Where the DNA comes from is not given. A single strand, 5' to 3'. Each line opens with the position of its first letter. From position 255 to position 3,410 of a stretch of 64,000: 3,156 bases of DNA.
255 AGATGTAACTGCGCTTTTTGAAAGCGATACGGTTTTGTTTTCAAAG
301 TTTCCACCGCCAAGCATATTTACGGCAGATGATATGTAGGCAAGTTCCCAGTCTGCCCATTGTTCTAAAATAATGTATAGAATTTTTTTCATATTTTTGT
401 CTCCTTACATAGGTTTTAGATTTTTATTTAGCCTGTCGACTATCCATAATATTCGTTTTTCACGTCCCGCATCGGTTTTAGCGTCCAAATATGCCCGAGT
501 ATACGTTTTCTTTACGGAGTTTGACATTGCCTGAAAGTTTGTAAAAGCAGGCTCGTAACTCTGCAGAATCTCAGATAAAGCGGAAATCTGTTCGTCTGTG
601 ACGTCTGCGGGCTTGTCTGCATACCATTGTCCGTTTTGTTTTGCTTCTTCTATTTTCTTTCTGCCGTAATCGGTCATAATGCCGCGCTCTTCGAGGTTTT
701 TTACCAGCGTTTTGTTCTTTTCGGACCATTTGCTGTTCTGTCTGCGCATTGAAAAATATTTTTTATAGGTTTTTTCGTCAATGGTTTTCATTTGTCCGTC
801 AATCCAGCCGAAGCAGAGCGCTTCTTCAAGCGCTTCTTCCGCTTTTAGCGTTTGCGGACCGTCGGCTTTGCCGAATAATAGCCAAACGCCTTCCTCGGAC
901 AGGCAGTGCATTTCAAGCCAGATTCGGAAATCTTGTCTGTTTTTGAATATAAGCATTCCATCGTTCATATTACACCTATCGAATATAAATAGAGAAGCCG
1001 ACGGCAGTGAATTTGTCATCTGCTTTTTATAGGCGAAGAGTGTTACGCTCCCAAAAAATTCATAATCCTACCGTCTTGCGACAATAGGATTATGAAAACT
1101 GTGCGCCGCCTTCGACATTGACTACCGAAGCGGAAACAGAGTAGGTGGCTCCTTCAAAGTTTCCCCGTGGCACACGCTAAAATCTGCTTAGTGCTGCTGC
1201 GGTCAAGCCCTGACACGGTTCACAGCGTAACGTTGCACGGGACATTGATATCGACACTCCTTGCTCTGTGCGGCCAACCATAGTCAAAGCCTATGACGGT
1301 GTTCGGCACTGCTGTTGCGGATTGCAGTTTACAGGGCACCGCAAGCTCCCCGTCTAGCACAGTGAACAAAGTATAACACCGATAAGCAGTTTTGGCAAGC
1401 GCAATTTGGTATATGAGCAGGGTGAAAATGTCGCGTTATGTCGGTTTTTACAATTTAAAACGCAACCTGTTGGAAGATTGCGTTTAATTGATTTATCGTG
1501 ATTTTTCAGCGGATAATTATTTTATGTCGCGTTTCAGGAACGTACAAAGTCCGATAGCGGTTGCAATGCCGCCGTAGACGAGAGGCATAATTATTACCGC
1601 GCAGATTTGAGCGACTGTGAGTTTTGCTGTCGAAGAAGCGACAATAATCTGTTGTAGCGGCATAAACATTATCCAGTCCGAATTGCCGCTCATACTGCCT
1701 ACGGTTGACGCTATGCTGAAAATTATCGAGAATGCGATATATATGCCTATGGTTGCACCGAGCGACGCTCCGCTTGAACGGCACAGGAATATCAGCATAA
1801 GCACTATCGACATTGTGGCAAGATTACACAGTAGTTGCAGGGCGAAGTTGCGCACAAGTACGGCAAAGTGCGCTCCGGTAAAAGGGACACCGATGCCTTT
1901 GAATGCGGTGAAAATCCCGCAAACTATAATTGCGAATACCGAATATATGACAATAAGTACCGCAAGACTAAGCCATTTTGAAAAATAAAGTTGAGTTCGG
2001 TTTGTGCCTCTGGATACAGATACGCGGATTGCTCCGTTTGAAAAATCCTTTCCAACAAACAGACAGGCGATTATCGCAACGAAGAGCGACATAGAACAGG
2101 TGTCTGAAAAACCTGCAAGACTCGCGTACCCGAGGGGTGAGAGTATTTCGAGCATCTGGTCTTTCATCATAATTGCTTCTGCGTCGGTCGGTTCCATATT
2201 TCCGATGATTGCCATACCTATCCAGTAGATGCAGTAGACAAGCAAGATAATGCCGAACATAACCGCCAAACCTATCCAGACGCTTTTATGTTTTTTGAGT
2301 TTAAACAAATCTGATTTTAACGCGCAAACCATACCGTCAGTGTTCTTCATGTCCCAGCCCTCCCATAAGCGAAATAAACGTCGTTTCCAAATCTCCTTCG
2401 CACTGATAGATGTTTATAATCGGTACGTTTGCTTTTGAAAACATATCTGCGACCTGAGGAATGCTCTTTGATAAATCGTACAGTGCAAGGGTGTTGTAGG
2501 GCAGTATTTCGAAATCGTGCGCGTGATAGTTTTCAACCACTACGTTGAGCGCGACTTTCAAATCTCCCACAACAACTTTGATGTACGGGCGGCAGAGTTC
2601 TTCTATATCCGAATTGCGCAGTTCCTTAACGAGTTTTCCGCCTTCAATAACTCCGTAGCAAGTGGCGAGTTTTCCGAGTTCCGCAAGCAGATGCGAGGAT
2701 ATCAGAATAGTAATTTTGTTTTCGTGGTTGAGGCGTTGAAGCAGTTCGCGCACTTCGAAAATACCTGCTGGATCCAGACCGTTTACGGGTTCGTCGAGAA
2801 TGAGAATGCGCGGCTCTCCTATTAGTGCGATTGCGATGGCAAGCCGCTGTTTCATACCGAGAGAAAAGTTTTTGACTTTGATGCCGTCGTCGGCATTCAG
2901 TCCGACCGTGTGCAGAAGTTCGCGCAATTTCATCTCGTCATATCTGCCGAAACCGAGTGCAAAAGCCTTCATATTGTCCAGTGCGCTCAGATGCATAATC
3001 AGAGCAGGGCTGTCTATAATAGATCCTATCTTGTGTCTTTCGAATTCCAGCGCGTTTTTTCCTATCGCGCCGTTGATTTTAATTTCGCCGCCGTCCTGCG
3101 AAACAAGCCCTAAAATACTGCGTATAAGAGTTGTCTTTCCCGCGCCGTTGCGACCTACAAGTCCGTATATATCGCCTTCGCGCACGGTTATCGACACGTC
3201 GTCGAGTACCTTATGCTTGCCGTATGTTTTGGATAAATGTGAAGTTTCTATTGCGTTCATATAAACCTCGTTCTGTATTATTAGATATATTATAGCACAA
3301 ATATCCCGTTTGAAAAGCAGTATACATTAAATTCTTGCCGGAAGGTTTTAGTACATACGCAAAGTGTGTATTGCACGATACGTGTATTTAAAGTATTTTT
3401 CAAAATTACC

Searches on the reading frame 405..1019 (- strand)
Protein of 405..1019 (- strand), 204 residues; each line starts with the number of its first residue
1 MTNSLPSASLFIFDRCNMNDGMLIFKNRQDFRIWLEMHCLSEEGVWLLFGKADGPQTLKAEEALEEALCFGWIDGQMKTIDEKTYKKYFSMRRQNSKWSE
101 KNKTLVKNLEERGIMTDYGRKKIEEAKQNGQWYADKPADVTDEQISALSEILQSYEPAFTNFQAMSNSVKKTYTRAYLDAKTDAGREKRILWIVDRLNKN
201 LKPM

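Call 28: search_protein_families(library=pfam, proteins=[window:405-1019:-], max_evalue=0.00001)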
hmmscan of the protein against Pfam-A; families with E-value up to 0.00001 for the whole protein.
window:405-1019:- (204 aa): 1 family
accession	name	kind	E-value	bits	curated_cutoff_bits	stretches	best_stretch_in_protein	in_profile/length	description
PF13376.11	OmdA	-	5.3e-08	33.1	25.6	1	148-199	8-59/60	Bacteriocin-protection, YdeI or OmpD-Associated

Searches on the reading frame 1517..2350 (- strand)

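Call 28: search_protein_families(library=pfam, proteins=[window:1517-2350:-], max_evalue=0.00001)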
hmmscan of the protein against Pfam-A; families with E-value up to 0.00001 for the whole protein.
window:1517-2350:- (277 aa): 2 families
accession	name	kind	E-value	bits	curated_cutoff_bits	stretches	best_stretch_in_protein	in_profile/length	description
PF12679.13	ABC2_membrane_2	-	4.9e-11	42.8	27.2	1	12-275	5-282/283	ABC-2 family transporter protein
PF12730.13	ABC2_membrane_4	-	6.2e-06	26.7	27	1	11-201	2-173/179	ABC-2 family transporter protein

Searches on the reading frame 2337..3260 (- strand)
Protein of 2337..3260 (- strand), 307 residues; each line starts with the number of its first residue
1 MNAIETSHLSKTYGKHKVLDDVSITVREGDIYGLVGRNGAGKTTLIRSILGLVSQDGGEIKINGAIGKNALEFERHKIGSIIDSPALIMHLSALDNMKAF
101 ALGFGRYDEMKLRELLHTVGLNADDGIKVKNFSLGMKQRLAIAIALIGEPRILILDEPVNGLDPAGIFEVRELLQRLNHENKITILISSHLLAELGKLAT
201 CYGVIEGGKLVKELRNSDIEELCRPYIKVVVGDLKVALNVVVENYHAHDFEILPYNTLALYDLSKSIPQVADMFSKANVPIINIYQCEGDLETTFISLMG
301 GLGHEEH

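Call 28: search_protein_families(library=pfam, proteins=[window:2337-3260:-], max_evalue=0.00001)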
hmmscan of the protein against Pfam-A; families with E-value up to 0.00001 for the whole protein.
window:2337-3260:- (307 aa): 2 families
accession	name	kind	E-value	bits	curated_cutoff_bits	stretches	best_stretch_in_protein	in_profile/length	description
PF00005.33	ABC_tran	-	4.3e-31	108.8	25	1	19-160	1-137/137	ABC transporter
PF13304.12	AAA_21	-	1.2e-15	58.8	27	1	116-191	222-299/304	AAA domain, putative AbiEii toxin, Type IV TA system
